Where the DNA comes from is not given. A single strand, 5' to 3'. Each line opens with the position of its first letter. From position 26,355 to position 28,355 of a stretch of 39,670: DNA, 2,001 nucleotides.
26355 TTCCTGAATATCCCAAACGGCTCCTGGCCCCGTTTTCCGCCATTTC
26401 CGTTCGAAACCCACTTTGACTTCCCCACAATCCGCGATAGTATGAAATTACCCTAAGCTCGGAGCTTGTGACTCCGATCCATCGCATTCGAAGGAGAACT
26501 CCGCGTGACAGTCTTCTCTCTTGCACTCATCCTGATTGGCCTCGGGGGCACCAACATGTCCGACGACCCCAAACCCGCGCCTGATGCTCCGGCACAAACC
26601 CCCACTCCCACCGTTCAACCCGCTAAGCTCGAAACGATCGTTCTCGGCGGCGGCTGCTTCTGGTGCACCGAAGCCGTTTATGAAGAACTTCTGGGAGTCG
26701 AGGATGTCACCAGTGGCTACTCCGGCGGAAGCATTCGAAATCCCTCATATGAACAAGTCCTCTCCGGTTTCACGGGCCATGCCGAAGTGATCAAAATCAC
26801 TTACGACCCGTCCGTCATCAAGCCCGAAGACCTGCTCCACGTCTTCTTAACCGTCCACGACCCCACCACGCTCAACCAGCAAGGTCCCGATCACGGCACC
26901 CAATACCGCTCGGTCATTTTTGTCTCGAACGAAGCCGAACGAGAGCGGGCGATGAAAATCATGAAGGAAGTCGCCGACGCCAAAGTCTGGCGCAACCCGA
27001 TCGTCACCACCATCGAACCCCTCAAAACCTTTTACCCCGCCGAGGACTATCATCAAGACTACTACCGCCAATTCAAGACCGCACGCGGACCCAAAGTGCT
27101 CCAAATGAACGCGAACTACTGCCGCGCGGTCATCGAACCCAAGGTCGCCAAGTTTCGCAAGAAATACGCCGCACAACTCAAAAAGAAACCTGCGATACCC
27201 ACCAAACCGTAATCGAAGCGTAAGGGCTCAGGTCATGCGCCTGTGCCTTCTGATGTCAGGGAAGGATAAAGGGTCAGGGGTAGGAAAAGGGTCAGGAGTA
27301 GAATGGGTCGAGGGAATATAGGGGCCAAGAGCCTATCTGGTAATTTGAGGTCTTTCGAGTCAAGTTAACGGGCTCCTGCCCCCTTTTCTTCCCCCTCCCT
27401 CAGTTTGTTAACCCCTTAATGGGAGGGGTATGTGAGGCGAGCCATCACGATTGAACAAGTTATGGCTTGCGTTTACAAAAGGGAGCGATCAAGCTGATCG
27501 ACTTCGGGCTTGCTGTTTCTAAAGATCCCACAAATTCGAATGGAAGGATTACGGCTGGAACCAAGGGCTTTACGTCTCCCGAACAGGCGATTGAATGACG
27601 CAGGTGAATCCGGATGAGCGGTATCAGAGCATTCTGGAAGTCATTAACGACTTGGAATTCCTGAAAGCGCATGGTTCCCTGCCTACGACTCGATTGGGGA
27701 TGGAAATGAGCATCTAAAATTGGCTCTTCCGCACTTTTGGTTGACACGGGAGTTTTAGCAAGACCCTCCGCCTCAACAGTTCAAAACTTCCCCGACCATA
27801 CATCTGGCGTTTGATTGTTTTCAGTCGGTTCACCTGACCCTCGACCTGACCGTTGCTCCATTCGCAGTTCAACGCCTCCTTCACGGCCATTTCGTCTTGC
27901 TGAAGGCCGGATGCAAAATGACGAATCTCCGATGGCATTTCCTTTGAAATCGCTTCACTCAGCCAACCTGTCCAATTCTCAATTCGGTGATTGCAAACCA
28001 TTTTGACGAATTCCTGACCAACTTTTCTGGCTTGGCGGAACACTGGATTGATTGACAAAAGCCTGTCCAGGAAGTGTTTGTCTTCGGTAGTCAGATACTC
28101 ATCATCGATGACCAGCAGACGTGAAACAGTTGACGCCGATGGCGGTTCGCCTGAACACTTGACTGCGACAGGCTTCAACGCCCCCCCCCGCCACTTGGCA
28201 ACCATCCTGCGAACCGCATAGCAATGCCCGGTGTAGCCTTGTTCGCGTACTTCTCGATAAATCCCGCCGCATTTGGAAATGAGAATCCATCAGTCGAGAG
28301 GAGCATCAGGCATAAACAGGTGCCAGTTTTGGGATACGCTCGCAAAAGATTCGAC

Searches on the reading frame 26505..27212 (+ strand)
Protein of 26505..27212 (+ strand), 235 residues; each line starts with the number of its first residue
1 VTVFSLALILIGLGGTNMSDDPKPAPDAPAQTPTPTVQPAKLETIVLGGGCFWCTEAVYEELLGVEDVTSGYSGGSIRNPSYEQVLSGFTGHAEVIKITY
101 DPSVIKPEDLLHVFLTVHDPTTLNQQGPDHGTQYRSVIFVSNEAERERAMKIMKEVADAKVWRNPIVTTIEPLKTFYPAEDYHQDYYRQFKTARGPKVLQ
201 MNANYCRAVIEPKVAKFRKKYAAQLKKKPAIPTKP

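Call 20: search_protein_families(library=pfam, proteins=[window:26505-27212:+], max_evalue=0.001)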
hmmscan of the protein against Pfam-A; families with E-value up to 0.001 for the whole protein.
window:26505-27212:+ (235 aa): 1 family
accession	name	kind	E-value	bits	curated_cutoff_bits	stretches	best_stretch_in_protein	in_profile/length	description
PF01625.27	PMSR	-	9.2e-61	205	23.7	1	44-190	1-147/153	Peptide methionine sulfoxide reductase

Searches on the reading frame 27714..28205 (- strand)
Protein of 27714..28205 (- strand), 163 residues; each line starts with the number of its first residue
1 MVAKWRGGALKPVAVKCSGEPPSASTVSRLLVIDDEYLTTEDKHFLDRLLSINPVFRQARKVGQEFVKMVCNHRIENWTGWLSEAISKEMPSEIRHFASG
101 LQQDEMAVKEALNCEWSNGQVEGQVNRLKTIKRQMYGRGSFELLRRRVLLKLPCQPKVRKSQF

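Call 20: search_protein_families(library=pfam, proteins=[window:27714-28205:-], max_evalue=0.001)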
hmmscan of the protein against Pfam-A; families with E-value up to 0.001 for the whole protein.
window:27714-28205:- (163 aa): 1 family
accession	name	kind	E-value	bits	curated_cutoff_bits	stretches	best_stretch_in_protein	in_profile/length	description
PF01610.23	DDE_Tnp_ISL3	-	8e-10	39.4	23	1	29-148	118-240/240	Transposase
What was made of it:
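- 27714..28617 (-): Broken ISL3-family transposase remnant just upstream of the operon; likely left edge of the acquired region. Pfam DDE_Tnp_ISL3 8e-10 for 27714-28205 (call 20).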
